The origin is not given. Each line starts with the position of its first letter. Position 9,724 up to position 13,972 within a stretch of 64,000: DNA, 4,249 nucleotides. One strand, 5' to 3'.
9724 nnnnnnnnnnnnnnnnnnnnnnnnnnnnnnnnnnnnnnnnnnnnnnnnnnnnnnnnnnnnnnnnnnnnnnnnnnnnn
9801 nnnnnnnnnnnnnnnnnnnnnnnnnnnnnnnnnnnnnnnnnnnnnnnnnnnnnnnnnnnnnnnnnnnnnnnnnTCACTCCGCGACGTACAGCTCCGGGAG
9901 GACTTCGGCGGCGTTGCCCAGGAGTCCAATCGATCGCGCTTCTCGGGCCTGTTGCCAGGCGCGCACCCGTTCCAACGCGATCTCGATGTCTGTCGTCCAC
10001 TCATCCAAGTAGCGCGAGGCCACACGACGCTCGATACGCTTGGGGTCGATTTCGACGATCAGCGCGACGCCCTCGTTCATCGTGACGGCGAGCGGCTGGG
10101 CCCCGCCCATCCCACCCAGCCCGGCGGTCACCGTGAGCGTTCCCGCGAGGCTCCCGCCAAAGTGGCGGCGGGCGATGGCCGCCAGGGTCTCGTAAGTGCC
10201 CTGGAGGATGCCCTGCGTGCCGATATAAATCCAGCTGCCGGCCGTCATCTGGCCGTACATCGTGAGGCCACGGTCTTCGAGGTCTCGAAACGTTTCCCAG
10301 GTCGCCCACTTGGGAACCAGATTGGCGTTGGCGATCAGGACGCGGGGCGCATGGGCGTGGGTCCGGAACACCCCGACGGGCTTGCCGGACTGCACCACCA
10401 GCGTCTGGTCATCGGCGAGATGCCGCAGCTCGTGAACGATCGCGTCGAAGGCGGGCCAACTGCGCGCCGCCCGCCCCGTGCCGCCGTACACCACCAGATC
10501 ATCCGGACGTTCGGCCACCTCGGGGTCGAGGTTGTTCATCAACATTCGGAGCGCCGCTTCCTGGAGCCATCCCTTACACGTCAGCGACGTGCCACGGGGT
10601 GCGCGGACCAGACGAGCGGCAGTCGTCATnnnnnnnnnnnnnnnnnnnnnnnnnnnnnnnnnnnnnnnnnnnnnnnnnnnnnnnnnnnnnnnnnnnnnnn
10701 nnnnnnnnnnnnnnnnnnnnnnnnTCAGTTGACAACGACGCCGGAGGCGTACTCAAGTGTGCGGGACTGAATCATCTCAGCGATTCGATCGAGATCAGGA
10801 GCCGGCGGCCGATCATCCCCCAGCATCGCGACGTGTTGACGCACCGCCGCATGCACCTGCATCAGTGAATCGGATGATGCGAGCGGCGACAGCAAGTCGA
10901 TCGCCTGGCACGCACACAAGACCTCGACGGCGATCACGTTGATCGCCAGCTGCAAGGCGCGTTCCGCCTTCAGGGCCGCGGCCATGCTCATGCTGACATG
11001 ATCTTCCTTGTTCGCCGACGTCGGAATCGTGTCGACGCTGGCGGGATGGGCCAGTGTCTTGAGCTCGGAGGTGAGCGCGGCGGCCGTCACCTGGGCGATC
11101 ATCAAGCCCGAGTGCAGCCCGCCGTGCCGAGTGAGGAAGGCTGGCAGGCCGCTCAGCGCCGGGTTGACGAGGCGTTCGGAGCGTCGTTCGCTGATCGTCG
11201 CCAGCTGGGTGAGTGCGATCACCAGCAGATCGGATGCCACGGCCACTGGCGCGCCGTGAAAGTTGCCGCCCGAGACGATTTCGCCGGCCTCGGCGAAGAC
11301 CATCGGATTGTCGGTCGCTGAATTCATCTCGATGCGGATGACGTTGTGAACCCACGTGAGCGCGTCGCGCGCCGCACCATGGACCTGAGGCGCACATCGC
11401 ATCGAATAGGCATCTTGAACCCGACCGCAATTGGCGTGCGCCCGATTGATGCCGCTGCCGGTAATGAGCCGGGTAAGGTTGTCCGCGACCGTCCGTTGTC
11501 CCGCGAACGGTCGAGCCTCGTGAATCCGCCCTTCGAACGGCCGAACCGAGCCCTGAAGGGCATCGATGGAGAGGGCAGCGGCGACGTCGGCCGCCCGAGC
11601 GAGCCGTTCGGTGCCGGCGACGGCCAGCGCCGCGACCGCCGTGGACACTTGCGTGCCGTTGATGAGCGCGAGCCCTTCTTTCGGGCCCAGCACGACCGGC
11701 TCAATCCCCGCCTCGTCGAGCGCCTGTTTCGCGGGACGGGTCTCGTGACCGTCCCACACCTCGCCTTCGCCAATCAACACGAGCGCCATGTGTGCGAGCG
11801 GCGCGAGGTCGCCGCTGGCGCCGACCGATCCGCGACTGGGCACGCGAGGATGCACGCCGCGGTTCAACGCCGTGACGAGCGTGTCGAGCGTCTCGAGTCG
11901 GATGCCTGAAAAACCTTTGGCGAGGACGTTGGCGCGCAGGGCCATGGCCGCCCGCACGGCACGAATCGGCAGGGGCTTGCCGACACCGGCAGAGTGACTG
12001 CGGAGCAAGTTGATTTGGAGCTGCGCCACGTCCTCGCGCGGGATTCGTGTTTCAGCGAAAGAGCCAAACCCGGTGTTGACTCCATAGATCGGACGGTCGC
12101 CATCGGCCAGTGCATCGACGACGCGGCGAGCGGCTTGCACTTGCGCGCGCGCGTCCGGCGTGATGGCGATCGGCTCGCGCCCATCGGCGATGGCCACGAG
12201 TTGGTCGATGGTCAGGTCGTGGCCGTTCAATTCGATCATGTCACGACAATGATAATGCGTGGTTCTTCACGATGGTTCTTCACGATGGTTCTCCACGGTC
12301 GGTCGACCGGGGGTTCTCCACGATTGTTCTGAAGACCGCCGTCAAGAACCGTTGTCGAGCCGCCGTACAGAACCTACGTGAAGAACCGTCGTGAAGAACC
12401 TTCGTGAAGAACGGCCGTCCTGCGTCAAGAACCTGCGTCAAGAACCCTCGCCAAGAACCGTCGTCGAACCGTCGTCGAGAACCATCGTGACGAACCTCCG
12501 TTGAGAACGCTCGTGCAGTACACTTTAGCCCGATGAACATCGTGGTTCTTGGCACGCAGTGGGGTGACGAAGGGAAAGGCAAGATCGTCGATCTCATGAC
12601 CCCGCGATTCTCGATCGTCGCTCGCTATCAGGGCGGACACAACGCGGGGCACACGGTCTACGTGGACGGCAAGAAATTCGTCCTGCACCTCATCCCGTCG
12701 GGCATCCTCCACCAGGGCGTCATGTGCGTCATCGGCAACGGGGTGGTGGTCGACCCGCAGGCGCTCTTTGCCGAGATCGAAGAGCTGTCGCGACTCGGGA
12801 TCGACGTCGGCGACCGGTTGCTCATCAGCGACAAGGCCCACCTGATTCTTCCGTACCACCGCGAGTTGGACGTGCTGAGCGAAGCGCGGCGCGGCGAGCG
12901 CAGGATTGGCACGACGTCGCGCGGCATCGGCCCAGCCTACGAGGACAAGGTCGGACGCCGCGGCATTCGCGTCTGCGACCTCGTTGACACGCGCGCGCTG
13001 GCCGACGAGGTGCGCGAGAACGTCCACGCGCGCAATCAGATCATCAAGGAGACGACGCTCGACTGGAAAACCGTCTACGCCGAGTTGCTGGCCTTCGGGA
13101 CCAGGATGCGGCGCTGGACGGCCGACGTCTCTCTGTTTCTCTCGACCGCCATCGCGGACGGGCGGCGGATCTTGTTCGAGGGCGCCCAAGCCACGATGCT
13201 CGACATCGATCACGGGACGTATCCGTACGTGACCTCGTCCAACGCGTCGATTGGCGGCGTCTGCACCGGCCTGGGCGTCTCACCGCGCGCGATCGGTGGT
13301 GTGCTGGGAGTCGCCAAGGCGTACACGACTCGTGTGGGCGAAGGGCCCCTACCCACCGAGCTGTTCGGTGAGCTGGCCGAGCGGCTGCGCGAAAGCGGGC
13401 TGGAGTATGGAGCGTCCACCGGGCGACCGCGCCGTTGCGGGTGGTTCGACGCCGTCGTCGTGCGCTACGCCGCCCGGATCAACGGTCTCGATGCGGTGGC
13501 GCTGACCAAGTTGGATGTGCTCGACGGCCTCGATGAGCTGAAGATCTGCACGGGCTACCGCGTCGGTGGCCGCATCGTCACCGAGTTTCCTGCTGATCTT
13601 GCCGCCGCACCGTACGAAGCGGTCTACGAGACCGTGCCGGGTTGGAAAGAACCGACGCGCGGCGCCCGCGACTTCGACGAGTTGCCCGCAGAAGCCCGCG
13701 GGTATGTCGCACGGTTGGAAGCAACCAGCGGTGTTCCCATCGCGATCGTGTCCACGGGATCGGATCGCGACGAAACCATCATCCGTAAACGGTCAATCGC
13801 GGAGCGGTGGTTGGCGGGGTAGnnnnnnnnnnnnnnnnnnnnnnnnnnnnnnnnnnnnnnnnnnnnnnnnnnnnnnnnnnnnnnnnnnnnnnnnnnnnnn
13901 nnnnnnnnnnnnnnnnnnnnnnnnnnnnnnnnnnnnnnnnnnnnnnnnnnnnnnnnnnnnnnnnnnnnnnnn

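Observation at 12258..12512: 13-nt unit array filling the divergent hutH / purA promoter gap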

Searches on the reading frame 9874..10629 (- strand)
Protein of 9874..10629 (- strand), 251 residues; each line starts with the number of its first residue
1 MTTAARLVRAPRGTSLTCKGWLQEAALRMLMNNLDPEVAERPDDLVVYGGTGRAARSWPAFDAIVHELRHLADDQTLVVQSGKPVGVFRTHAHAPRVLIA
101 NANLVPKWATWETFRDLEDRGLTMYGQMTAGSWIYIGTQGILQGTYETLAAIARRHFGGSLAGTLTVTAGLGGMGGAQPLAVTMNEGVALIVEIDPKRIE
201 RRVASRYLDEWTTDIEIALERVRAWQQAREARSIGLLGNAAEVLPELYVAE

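Call 13: search_protein_families(library=pfam, proteins=[window:9874-10629:-])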
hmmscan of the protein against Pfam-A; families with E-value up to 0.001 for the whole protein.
window:9874-10629:- (251 aa): 2 families
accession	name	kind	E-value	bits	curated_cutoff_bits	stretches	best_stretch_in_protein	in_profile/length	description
PF17391.7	Urocanase_N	-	2.1e-61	205.8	23.2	1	8-134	1-127/127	Urocanase N-terminal domain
PF01175.24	Urocanase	-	4.3e-46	157.7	23.2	1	137-248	1-112/209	Urocanase Rossmann-like domain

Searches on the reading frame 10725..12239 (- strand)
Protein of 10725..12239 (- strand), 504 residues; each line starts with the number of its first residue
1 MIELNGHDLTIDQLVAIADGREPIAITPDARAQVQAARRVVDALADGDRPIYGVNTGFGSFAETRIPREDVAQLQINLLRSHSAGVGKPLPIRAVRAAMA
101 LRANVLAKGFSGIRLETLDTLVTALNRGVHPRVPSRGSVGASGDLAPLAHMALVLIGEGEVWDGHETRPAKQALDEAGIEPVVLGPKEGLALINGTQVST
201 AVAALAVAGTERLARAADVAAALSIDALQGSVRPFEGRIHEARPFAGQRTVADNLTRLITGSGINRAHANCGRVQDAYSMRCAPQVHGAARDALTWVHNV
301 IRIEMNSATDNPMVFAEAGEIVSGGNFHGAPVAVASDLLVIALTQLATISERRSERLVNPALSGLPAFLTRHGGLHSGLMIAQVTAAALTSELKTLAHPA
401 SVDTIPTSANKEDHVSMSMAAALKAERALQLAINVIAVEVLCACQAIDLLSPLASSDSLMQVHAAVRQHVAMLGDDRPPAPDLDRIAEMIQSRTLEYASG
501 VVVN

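Call 13: search_protein_families(library=pfam, proteins=[window:10725-12239:-])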
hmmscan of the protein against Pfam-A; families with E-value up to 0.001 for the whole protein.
window:10725-12239:- (504 aa): 1 family
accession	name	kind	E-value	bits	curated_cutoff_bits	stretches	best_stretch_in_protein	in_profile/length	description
PF00221.24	Lyase_aromatic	-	2e-195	650.4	27.3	1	9-468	1-466/466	Aromatic amino acid lyase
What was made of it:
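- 10725..12239 (-): hutH (histidine ammonia-lyase), left flanking gene; start codon at 12237-12239. Pfam Lyase_aromatic, E = 2e-195 (call 13).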

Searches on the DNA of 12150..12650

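Call 66: search_rna_families(source=window, start=12150, end=12650, threshold=evalue, max_evalue=10)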
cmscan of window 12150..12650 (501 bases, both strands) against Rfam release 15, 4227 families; matches with E-value up to 10: 2.
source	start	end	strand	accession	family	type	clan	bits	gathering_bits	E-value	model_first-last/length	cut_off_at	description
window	12271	12389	+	RF04019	MIR950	Gene; miRNA;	-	16.9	95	2.4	1-92/92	no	MIR950 microRNA precursor family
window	12301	12369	+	RF02804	PyrR206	Gene; snRNA; snoRNA; HACA-box;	-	13.8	46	8.8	1-60/60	no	Pyrobaculum sRNA 206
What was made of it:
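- On Known structured RNA families (Rfam 15): Only chance-level hits with E above 2 in 12150-12650 (call 66).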

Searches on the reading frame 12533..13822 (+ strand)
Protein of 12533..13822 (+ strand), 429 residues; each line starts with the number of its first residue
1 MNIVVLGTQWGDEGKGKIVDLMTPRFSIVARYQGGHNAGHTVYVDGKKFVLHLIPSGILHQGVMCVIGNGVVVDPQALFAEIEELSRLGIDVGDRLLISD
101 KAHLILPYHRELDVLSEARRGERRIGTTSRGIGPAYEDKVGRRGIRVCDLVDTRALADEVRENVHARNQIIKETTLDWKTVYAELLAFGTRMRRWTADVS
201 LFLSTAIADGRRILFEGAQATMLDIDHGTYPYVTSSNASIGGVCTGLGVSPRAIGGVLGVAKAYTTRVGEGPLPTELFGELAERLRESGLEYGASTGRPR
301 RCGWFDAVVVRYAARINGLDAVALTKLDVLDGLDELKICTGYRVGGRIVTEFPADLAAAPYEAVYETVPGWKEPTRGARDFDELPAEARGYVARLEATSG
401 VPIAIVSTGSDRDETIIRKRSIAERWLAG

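Call 9: find_encoding_contigs(protein=window:12533-13822:+, flank=10000, max_places=10)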
Protein window:12533-13822:+ (429 aa): no gene with exactly this product is on record in the collection.
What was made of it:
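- Tried and rejected: It is not on record (call 9).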

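Call 13: search_protein_families(library=pfam, proteins=[window:12533-13822:+])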
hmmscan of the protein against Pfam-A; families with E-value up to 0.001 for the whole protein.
window:12533-13822:+ (429 aa): 1 family
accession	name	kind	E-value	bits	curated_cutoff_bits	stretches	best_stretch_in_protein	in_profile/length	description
PF00709.27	Adenylsucc_synt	-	5.2e-181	602.4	27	1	4-416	1-416/416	Adenylosuccinate synthetase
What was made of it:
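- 12533..13822 (+): purA (adenylosuccinate synthetase), right flanking gene. Pfam Adenylsucc_synt, E = 5e-181 (call 13).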

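Call 22: find_related_loci(query=window:12533-13822:+, collection=metagenome_contigs, flank=4000)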
Query window:12533-13822:+ (429 aa) in metagenome_contigs; peptide patterns used: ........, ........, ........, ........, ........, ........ (x = any residue, [..] = any of these).
600 stretches matched a pattern (row limit reached: there are more); 597 encode a relative of the query (tblastn E <= 1e-3); the best 80 are kept; 80 distinct loci.
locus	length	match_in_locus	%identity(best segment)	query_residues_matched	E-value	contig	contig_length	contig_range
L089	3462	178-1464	76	2-428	0e+0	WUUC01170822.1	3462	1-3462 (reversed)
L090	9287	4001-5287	75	2-428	0e+0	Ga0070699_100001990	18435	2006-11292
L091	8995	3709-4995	76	2-428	0e+0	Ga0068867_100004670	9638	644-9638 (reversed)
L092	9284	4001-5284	72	1-427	0e+0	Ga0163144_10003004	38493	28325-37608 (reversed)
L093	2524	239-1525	73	2-428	0e+0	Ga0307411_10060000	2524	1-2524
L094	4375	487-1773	72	1-428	0e+0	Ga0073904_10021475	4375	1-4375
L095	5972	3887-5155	72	1-422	0e+0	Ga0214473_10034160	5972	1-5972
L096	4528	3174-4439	71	1-418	0e+0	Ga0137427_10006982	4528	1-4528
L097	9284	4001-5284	69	1-427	0e+0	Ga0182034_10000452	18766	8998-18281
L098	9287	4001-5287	54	2-427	8e-157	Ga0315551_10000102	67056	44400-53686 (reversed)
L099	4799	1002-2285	57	1-419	2e-156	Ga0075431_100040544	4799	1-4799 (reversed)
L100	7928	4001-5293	56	2-427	2e-153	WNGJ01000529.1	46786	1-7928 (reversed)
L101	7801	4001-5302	54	1-426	7e-153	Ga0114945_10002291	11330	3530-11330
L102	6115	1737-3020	52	2-425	2e-153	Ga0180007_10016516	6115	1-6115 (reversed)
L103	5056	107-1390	57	1-419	7e-154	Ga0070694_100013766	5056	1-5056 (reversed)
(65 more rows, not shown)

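Call 49: find_homologous_proteins(query=window:12533-13822:+, max_evalue=1e-150)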
Query window:12533-13822:+ (429 aa): 5852 proteins with E <= 1e-150 among 8000 candidates; the best 120 are listed.
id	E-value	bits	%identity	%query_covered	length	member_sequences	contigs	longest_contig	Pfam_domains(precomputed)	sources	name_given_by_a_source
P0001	7.7e-280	946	98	100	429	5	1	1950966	PF00709.28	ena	-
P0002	3.8e-267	904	93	100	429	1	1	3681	PF00709.28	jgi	jgi:adenylosuccinate synthase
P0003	1.6e-266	902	93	100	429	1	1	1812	PF00709.28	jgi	jgi:adenylosuccinate synthase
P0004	6.3e-261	883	91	100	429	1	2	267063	PF00709.28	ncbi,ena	-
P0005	1.5e-260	882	90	100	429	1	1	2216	PF00709.28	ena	-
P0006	1.8e-259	878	90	100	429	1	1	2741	PF00709.28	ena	-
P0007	2.1e-259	878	90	100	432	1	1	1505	PF00709.28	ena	-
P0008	4.1e-259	877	90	100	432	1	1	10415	PF00709.28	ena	-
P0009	8.1e-259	876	90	100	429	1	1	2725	PF00709.28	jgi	jgi:adenylosuccinate synthase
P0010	2.3e-258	875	89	100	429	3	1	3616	PF00709.28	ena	-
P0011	4.4e-258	874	89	100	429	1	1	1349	PF00709.28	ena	-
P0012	1.9e-257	872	89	100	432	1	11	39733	PF00709.28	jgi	jgi:adenylosuccinate synthase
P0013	3.3e-255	864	88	100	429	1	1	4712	PF00709.28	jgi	-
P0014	4.3e-255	864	88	100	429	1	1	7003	PF00709.28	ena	-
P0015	1.8e-252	855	88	100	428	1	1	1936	PF00709.28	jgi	jgi:adenylosuccinate synthase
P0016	3.6e-252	854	88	100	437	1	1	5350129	PF00709.28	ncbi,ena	-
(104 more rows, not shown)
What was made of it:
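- Tried and rejected: Relatives were reached through homology searches instead (calls 22, 49).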

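Call 50: find_encoding_contigs(protein=P0001, flank=3000, max_places=2)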
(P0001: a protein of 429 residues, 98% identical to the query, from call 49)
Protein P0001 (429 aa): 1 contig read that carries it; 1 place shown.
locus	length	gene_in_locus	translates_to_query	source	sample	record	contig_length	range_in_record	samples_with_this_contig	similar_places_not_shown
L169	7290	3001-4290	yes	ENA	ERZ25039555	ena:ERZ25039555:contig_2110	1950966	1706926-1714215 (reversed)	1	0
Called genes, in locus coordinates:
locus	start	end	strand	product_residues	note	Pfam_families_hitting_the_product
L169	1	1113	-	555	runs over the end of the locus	PF17391:Urocanase_N, PF01175:Urocanase, PF17392:Urocanase_C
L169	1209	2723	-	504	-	PF00221:Lyase_aromatic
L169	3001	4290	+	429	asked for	PF00709:Adenylsucc_synt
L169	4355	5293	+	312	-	PF00005:ABC_tran, PF13175:AAA_15 (faint), PF13304:AAA_21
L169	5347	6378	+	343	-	PF12698:ABC2_membrane_3, PF01061:ABC2_membrane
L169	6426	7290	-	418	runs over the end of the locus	PF01546:Peptidase_M20, PF07687:M20_dimer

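Call 51: find_encoding_contigs(protein=P0002, flank=3000, max_places=2)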
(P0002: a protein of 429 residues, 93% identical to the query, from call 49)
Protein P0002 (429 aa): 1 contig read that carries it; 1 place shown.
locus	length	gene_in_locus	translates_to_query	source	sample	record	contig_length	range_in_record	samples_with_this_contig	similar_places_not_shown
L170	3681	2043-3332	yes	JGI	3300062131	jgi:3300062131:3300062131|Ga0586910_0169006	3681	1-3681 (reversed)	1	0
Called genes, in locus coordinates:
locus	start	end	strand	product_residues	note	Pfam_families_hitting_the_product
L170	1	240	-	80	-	?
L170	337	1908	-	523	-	PF00221:Lyase_aromatic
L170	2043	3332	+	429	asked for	PF00709:Adenylsucc_synt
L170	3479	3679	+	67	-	?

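Call 52: find_encoding_contigs(protein=P0004, flank=3000, max_places=2)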
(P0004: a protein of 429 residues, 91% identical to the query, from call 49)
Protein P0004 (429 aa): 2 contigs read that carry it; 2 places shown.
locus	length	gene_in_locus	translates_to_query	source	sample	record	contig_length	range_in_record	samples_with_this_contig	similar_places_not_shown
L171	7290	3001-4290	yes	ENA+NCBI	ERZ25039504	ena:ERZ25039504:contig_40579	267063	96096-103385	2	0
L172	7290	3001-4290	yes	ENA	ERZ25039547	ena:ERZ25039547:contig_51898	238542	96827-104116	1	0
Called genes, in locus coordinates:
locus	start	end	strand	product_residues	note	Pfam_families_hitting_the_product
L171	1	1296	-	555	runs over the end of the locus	PF17391:Urocanase_N, PF01175:Urocanase, PF17392:Urocanase_C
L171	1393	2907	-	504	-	PF00221:Lyase_aromatic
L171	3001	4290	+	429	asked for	PF00709:Adenylsucc_synt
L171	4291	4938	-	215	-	PF07238:PilZ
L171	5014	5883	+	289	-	PF00005:ABC_tran, PF13304:AAA_21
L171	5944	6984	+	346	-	PF12698:ABC2_membrane_3, PF01061:ABC2_membrane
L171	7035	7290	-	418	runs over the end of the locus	PF01546:Peptidase_M20, PF07687:M20_dimer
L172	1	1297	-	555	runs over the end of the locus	PF17391:Urocanase_N, PF01175:Urocanase, PF17392:Urocanase_C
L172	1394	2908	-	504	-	PF00221:Lyase_aromatic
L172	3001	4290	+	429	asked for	PF00709:Adenylsucc_synt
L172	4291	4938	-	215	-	PF07238:PilZ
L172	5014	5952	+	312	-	PF00005:ABC_tran, PF13304:AAA_21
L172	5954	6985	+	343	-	PF12698:ABC2_membrane_3, PF01061:ABC2_membrane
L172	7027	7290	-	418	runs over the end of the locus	PF01546:Peptidase_M20, PF07687:M20_dimer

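Call 53: find_encoding_contigs(protein=P0016, flank=3000, max_places=2)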
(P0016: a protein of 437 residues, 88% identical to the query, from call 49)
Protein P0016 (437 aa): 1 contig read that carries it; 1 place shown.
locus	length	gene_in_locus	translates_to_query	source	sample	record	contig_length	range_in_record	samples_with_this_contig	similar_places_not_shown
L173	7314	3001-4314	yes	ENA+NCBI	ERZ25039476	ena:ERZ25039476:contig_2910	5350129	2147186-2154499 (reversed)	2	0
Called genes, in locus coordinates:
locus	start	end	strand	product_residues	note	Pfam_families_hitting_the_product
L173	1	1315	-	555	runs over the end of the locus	PF17391:Urocanase_N, PF01175:Urocanase, PF17392:Urocanase_C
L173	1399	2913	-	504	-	PF00221:Lyase_aromatic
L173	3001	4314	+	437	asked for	PF00709:Adenylsucc_synt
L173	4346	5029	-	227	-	-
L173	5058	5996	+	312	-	PF00005:ABC_tran, PF13304:AAA_21, PF13732:DrrA1-3_C (weak)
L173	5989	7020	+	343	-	PF12698:ABC2_membrane_3, PF01061:ABC2_membrane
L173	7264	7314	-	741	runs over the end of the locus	PF13089:PP_kinase_N, PF02503:PP_kinase, PF17941:PP_kinase_C_1, PF13091:PLDc_2 (faint), PF13090:PP_kinase_C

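Call 55: find_encoding_contigs(protein=P0008, flank=1500, max_places=2)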
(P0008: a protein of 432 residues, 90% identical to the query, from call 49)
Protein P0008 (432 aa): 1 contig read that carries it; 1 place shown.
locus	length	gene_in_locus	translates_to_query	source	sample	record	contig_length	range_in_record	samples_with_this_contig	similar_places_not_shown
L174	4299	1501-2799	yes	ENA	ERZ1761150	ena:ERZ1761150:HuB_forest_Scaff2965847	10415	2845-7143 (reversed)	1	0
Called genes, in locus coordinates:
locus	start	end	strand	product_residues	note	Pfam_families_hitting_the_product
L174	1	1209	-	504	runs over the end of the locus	PF00221:Lyase_aromatic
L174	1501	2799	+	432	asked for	PF00709:Adenylsucc_synt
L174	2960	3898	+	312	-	PF00005:ABC_tran, PF13304:AAA_21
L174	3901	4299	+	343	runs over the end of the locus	PF12698:ABC2_membrane_3, PF01061:ABC2_membrane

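Call 56: find_encoding_contigs(protein=P0012, flank=1500, max_places=6)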
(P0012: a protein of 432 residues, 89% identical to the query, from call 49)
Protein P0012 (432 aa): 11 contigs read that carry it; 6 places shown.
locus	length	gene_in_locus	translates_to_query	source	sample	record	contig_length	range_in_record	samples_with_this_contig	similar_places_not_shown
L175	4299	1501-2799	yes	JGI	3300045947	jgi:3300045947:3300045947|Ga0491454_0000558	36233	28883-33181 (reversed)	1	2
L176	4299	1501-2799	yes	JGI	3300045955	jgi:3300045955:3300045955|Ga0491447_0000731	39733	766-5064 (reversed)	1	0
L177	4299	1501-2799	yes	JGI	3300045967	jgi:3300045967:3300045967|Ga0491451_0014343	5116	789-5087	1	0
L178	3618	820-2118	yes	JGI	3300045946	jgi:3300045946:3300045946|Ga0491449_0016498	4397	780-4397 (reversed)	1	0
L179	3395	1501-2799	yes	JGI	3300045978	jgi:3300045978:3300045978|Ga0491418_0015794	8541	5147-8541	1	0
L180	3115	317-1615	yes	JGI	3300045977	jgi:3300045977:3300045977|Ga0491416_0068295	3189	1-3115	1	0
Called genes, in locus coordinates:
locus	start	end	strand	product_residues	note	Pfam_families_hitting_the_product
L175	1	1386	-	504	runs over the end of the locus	PF00221:Lyase_aromatic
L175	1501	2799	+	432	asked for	PF00709:Adenylsucc_synt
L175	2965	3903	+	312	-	PF00005:ABC_tran, PF13304:AAA_21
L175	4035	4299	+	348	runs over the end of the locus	PF12698:ABC2_membrane_3, PF01061:ABC2_membrane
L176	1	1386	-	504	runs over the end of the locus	PF00221:Lyase_aromatic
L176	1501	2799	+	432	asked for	PF00709:Adenylsucc_synt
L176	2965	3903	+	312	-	PF00005:ABC_tran, PF13304:AAA_21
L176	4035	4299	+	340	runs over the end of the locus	PF12698:ABC2_membrane_3, PF01061:ABC2_membrane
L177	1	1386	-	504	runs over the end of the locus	PF00221:Lyase_aromatic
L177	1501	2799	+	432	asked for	PF00709:Adenylsucc_synt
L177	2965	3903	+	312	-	PF00005:ABC_tran, PF13304:AAA_21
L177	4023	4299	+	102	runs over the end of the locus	?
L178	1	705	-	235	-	?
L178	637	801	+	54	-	-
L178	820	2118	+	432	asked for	PF00709:Adenylsucc_synt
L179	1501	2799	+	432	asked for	PF00709:Adenylsucc_synt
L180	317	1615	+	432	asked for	PF00709:Adenylsucc_synt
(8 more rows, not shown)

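Call 57: find_encoding_contigs(protein=P0003, flank=1500, max_places=2)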
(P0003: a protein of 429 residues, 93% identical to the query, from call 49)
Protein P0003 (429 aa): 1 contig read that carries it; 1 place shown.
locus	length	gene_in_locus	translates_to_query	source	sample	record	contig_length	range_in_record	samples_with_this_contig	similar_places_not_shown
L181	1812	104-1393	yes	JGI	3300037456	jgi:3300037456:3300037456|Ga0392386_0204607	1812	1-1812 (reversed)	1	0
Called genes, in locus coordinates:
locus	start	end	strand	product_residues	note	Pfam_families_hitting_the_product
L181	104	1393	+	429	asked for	PF00709:Adenylsucc_synt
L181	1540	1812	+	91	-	?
